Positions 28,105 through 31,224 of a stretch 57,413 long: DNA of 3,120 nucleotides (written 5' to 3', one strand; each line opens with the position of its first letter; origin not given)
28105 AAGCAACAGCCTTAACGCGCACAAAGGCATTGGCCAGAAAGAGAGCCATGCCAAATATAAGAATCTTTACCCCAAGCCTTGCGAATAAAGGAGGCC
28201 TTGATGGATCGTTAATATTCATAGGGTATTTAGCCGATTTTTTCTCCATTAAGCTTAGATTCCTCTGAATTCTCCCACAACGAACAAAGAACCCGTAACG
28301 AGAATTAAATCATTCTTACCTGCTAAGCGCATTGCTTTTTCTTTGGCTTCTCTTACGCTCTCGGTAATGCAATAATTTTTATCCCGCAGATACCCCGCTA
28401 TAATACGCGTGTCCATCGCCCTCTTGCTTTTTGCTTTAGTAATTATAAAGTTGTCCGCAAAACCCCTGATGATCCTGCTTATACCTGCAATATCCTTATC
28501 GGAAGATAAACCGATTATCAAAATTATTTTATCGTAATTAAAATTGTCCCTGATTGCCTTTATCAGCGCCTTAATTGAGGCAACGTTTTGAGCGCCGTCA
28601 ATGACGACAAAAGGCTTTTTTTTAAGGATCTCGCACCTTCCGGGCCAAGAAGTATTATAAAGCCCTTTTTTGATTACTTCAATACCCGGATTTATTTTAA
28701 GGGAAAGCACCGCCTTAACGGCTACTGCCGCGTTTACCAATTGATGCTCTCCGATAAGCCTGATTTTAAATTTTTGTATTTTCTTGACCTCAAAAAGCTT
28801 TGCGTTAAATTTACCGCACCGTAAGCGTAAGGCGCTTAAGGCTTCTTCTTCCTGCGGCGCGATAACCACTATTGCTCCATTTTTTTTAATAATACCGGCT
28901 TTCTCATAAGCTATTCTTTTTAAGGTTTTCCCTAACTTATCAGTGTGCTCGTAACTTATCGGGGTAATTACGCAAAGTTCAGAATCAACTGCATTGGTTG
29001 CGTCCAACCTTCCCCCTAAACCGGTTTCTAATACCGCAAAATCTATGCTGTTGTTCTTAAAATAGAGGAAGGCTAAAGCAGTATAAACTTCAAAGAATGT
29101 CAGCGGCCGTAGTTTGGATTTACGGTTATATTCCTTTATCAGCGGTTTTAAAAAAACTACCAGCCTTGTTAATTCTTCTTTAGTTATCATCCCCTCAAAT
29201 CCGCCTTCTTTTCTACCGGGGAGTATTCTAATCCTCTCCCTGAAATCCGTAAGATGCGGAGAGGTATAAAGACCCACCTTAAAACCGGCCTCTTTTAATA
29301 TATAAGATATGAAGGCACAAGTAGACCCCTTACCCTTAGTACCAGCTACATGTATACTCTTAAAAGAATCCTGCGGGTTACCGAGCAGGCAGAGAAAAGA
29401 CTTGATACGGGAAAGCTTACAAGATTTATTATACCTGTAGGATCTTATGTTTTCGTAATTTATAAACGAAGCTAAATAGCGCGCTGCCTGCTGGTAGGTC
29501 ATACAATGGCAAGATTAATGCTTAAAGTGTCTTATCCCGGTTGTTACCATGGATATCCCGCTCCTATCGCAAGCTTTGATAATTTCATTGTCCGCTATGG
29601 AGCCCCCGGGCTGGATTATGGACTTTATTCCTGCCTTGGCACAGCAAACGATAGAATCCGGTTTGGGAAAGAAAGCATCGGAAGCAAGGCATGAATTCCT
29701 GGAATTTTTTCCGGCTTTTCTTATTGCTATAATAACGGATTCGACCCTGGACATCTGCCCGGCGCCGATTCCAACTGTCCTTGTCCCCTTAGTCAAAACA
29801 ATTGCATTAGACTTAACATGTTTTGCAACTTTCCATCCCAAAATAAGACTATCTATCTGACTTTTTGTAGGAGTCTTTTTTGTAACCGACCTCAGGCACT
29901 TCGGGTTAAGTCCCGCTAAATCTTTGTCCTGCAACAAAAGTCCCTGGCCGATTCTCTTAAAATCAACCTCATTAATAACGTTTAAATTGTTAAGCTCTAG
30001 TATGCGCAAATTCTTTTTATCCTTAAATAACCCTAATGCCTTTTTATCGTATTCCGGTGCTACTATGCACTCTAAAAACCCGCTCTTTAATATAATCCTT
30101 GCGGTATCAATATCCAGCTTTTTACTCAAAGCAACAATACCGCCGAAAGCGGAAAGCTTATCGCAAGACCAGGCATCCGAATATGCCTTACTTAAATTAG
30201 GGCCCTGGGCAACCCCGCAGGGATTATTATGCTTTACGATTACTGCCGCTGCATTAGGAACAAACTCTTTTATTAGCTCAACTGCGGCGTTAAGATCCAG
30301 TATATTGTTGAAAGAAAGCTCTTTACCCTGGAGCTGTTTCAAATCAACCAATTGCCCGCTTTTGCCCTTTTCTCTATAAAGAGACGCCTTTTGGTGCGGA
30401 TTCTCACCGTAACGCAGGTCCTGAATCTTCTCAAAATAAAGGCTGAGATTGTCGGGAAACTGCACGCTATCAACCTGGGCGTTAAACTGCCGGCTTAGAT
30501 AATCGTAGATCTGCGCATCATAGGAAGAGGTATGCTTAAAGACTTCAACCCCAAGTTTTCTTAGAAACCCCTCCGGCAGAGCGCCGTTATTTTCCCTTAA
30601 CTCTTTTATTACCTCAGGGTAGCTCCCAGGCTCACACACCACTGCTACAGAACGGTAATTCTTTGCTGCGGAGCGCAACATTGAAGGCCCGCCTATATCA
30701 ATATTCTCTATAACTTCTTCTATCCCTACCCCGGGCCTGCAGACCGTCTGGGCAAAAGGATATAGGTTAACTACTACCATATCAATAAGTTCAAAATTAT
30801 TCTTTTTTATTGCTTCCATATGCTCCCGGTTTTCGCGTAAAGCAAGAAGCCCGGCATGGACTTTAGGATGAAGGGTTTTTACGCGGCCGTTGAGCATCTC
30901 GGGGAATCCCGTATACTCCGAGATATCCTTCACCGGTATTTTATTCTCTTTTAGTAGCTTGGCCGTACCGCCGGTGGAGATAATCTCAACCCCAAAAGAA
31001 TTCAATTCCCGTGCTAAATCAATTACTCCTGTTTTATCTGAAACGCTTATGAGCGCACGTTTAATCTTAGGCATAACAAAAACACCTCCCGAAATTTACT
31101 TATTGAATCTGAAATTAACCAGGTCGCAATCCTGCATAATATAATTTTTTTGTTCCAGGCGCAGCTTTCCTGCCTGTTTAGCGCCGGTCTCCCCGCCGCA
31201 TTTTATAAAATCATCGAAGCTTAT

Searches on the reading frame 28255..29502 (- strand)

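Call 66: search_protein_families(library=pfam, proteins=[window:28255-29502:-], max_evalue=0.00001)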
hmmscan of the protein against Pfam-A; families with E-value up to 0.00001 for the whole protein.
window:28255-29502:- (415 aa): 2 families
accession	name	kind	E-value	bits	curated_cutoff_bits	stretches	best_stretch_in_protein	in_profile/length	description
PF02875.26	Mur_ligase_C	-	4.4e-18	66.8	28.4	1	288-405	1-126/127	Mur ligase, glutamate ligase domain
PF08245.18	Mur_ligase_M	-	1.6e-11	45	24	0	143-215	47-122/200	Mur ligase middle domain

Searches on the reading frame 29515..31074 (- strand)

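Call 66: search_protein_families(library=pfam, proteins=[window:29515-31074:-], max_evalue=0.00001)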
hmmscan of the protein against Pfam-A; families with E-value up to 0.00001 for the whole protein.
window:29515-31074:- (519 aa): 2 families
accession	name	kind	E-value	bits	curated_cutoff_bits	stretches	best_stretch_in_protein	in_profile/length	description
PF01808.24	AICARFT_IMPCHas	-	6.9e-114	380.9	25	1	136-453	1-311/311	AICARFT/IMPCHase bienzyme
PF02142.27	MGS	-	1.3e-26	92.9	24.1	1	17-130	2-93/94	MGS-like domain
